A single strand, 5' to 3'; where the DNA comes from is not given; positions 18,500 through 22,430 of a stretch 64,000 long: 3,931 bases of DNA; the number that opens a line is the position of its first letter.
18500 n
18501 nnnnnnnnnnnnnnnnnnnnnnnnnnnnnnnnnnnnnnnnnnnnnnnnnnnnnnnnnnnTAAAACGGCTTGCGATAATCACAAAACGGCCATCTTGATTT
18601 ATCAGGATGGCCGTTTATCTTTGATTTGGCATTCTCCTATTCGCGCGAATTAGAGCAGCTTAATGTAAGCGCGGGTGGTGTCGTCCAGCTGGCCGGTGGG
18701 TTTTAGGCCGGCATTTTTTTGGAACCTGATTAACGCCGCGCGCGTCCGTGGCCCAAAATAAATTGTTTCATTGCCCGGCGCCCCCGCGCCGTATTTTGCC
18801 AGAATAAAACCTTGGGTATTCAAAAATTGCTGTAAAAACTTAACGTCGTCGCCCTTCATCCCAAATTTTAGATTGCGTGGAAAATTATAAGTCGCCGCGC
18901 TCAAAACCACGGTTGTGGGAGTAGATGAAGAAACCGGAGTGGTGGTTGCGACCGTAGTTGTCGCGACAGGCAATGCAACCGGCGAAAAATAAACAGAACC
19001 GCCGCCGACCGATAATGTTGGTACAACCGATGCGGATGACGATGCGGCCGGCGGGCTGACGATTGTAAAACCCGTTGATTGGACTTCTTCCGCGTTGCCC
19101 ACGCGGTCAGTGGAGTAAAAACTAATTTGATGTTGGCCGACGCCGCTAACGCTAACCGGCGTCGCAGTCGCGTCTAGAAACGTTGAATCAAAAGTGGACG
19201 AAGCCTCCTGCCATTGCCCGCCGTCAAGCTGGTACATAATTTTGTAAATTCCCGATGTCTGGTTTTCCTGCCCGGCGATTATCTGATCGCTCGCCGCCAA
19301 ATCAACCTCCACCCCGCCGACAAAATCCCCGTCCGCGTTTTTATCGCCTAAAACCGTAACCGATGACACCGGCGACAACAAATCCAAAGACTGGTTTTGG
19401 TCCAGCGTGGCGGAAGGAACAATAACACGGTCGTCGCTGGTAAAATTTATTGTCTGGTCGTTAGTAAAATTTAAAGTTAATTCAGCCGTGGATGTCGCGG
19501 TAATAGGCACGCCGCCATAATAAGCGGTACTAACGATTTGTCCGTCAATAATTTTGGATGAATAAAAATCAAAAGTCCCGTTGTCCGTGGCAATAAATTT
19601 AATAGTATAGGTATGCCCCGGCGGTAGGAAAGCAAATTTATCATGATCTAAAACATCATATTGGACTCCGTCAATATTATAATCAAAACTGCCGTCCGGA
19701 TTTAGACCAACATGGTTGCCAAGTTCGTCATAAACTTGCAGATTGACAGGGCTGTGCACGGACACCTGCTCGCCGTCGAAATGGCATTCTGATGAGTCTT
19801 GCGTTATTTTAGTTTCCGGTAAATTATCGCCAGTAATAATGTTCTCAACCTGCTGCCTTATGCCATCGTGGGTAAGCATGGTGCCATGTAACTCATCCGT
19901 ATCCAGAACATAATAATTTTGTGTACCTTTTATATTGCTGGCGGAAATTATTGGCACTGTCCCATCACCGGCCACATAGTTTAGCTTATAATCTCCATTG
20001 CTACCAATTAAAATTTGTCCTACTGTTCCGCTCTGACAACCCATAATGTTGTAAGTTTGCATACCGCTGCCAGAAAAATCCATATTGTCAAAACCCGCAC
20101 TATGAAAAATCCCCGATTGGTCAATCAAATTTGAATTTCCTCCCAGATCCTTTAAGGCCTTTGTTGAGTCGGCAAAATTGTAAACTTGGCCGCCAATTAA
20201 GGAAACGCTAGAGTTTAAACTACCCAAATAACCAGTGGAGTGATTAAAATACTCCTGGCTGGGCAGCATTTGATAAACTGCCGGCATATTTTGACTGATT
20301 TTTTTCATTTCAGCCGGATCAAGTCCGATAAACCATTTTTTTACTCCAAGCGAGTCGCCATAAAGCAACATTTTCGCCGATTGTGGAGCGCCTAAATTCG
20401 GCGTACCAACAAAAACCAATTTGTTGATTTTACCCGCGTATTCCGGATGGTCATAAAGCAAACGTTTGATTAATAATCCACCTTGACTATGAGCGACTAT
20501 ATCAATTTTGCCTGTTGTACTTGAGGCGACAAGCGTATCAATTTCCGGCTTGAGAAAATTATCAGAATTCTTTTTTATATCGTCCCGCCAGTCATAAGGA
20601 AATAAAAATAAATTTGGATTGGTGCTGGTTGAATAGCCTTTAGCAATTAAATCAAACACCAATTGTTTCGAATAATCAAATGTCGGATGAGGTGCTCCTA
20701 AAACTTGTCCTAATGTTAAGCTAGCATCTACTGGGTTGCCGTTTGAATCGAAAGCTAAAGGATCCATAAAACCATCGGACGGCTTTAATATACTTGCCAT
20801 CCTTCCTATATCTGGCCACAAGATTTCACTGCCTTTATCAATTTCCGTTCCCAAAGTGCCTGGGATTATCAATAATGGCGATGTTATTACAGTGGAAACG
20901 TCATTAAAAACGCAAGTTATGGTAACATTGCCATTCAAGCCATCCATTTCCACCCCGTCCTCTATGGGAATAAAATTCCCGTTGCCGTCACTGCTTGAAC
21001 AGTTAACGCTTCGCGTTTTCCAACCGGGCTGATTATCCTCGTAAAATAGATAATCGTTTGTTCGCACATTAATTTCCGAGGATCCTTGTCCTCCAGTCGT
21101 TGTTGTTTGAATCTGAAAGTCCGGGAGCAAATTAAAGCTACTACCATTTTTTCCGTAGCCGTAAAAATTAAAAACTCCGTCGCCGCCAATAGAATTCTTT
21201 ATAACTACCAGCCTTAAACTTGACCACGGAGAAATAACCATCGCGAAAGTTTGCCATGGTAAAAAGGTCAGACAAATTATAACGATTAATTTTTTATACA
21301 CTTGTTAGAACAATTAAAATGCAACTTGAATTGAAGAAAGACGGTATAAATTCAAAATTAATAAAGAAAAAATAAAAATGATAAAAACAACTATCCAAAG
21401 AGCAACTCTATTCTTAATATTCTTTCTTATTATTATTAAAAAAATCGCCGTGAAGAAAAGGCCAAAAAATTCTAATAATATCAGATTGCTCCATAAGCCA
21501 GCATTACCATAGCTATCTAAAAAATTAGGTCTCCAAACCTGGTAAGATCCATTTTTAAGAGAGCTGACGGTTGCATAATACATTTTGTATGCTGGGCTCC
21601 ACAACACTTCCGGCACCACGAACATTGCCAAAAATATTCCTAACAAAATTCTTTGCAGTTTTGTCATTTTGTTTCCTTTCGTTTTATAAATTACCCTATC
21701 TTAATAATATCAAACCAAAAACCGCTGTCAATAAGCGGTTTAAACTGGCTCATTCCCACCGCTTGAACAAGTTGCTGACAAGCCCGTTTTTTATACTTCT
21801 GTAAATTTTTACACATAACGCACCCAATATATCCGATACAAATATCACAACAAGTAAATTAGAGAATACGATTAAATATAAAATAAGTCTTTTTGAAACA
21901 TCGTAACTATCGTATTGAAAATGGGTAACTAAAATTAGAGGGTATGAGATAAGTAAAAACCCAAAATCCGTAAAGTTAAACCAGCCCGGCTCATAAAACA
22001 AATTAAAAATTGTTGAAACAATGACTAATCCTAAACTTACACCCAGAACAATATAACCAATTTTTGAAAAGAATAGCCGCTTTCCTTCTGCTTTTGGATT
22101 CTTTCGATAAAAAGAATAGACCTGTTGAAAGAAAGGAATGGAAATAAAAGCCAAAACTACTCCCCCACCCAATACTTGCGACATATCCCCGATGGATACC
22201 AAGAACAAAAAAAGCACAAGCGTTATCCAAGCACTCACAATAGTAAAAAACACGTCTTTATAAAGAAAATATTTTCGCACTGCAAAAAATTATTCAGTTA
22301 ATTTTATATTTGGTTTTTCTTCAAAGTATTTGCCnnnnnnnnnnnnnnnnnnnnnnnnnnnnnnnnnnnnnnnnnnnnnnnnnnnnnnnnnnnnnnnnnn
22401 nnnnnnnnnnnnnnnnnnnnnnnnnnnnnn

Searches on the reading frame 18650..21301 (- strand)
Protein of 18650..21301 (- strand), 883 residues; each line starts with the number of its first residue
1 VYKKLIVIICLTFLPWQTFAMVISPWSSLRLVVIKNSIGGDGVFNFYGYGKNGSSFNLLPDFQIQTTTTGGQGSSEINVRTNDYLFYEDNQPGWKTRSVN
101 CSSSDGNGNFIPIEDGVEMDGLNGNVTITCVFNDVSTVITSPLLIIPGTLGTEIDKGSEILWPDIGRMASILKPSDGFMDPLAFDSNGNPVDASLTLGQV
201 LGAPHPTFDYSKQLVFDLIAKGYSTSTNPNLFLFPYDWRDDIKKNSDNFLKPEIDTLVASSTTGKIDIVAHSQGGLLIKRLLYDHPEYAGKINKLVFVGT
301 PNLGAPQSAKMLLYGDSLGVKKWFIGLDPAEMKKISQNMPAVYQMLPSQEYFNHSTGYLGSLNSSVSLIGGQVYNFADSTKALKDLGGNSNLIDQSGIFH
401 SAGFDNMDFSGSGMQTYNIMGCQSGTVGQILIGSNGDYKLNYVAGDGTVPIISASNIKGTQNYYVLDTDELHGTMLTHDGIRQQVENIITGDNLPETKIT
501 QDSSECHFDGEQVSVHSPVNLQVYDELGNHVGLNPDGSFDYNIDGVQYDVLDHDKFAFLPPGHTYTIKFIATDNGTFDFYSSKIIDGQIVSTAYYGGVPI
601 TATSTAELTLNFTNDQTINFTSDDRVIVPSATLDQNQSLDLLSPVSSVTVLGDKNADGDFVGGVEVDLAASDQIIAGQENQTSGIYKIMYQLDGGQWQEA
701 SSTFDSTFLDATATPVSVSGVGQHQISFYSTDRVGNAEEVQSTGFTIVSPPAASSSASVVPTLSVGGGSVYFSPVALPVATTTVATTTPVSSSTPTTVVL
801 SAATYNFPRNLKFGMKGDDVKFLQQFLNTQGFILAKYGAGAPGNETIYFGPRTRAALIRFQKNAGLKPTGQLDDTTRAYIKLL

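Call 73: search_protein_families(library=pfam, proteins=[window:18650-21301:-], max_evalue=0.001)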
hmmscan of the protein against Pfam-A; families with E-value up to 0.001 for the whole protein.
window:18650-21301:- (883 aa): 4 families
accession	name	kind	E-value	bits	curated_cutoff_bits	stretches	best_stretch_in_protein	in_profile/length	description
PF02450.21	LCAT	-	1.2e-16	61.4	21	1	213-352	71-209/392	Lecithin:cholesterol acyltransferase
PF01471.23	PG_binding_1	-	5.1e-13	49.4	23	1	817-878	2-55/57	Putative peptidoglycan binding domain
PF24096.1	DUF7379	-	1.1e-05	25.9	33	1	259-305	65-115/191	Domain of unknown function (DUF7379)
PF24514.1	SpaA_4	-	1.8e-05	26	27.3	1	32-133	2-104/107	Prealbumin-like fold domain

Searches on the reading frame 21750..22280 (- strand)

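Call 3: search_protein_families(library=pfam, proteins=[window:21750-22280:-], max_evalue=1)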
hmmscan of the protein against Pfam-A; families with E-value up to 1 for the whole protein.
window:21750-22280:- (176 aa): 0 families

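Call 4: search_protein_families(library=ncbifam, proteins=[window:21750-22280:-], max_evalue=1)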
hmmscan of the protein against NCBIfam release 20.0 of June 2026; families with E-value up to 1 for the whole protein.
window:21750-22280:- (176 aa): 2 families
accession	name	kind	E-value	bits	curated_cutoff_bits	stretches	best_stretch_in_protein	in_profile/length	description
TIGR04429.1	Phr_nterm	subfamily_domain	0.037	14.5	25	1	73-94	3-24/28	Phr family secreted Rap phosphatase inhibitor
NF033634.1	SLATT_1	domain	0.17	11.8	41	1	53-131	8-85/132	SLATT domain-containing protein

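Call 56: search_protein_families(library=padloc, proteins=[window:21750-22280:-], max_evalue=0.01)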
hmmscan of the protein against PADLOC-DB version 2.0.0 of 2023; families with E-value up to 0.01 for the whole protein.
window:21750-22280:- (176 aa): 0 families
